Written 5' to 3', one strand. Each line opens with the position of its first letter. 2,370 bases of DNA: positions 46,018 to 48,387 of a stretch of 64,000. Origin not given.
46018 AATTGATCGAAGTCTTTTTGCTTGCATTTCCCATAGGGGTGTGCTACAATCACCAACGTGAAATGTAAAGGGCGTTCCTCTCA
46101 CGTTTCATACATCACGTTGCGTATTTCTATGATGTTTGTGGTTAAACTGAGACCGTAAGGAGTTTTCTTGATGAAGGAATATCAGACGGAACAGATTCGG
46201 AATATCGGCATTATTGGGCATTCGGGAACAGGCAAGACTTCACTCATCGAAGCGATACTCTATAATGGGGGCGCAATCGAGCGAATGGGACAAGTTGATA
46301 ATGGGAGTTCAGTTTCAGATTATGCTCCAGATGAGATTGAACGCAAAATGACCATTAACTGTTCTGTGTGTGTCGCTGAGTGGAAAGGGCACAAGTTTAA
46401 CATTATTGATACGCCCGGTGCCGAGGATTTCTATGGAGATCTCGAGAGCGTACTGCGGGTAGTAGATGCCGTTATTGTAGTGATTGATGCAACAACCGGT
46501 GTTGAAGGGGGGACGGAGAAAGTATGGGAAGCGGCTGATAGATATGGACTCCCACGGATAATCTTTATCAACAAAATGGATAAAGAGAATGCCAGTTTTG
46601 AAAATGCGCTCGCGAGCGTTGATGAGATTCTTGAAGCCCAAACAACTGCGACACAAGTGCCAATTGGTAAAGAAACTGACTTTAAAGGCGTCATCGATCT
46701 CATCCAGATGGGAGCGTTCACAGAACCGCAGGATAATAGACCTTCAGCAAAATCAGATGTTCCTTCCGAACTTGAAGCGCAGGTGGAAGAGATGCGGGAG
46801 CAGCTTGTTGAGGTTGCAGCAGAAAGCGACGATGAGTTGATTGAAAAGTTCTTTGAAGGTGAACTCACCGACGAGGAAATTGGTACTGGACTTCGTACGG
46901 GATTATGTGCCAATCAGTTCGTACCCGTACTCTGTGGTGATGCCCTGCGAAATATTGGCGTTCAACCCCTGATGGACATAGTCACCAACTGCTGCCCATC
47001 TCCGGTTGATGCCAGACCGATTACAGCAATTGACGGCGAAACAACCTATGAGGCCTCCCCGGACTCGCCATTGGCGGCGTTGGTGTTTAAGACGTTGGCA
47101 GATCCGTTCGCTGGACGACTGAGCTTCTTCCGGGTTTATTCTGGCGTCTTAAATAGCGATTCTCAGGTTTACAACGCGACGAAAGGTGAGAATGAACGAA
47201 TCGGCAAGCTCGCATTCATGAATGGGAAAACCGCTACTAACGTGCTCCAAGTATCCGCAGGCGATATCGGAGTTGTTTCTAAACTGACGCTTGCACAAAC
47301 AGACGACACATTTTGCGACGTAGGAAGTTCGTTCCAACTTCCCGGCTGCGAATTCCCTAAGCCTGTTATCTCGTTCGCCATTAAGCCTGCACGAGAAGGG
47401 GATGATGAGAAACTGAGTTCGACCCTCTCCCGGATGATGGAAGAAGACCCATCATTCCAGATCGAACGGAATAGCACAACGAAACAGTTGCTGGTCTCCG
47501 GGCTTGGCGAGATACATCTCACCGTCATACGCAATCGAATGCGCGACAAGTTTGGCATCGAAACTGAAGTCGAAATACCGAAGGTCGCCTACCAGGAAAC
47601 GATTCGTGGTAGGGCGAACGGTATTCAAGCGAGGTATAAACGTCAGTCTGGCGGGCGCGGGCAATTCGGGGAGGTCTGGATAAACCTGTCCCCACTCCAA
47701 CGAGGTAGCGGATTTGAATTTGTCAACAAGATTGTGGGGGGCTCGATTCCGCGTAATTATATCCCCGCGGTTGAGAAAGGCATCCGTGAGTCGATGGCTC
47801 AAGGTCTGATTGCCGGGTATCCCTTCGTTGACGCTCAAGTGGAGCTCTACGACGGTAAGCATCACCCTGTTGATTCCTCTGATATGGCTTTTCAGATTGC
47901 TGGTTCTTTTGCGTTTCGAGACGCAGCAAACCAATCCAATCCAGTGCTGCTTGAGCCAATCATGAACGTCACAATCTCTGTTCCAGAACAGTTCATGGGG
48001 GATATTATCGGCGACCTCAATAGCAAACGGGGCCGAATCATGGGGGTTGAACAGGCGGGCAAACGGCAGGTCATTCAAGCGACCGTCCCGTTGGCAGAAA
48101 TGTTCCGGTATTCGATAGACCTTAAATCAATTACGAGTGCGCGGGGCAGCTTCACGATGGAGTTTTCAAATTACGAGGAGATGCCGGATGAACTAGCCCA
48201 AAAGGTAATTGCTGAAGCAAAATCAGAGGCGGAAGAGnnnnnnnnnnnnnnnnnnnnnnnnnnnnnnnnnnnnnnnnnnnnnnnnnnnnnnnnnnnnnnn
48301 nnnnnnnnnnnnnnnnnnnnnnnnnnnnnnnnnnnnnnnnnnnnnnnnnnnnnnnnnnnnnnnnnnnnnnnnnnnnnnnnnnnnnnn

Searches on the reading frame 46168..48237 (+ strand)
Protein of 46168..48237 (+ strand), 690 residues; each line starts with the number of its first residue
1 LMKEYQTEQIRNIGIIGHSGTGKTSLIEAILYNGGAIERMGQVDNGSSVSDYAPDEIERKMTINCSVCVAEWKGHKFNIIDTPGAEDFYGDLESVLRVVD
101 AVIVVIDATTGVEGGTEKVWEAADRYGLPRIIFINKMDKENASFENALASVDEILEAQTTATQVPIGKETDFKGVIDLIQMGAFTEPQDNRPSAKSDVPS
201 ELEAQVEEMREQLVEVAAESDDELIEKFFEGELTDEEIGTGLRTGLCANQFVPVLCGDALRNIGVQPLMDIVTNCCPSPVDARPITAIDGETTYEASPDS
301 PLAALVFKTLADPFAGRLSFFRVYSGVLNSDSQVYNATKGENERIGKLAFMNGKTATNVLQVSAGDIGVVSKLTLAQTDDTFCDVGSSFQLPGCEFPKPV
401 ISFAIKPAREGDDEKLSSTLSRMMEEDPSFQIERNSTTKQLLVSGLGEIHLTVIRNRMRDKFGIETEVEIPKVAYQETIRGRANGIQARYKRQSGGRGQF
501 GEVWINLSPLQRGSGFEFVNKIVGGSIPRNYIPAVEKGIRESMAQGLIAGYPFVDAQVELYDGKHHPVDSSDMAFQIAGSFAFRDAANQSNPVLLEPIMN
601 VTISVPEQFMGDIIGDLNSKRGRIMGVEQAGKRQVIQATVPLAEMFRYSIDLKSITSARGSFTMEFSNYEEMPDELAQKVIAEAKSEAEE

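Call 10: search_protein_families(library=pfam, proteins=[window:46168-48237:+], max_evalue=1)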
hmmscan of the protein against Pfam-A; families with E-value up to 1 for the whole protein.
window:46168-48237:+ (690 aa): 25 families
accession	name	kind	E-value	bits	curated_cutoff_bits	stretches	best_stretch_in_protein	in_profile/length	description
PF00009.33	GTP_EFTU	-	3.2e-48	164.2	26.5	1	8-277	1-187/188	Elongation factor Tu GTP binding domain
PF03764.24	EFG_IV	-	3e-43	146.9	24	1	471-590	1-120/121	Elongation factor G, domain IV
PF00679.30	EFG_C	-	1.2e-30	105.8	27.9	1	593-679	1-88/89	Elongation factor G C-terminus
PF14492.12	EFG_III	-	5.5e-27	94.1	27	1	396-469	1-74/75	Elongation Factor G, domain III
PF22042.2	EF-G_D2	-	3.8e-15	56.2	27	1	302-384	2-83/84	Elongation factor G domain 2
PF01926.29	MMR_HSR1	-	2.1e-08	34.7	21.9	1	13-136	2-113/113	50S ribosome-binding GTPase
PF03144.31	GTP_EFTU_D2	-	1.4e-06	29.1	30.3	1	316-382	1-72/73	Elongation factor Tu domain 2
PF02492.25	cobW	-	0.00059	19.9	20.7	1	98-156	114-170/180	CobW/HypB/UreG, nucleotide-binding domain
PF08477.19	Roc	-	0.00098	19.8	27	1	13-111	2-92/119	Ras of Complex, Roc, domain of DAPkinase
PF04548.22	AIG1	-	0.0038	17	27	1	13-88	3-62/212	AIG1 family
PF00005.33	ABC_tran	-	0.0046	18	25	1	10-43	11-42/137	ABC transporter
PF13460.12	NAD_binding_10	-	0.005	17.2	27.2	1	90-164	52-130/184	NAD(P)H-binding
PF00735.24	Septin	-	0.005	16.6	26.2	1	13-91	7-78/280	Septin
PF00350.29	Dynamin_N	-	0.0051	17.3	27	0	13-31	1-19/168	Dynamin family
PF16658.11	RF3_C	-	0.0088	16.3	40.1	1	414-484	24-94/132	Class II release factor RF3, C-terminal domain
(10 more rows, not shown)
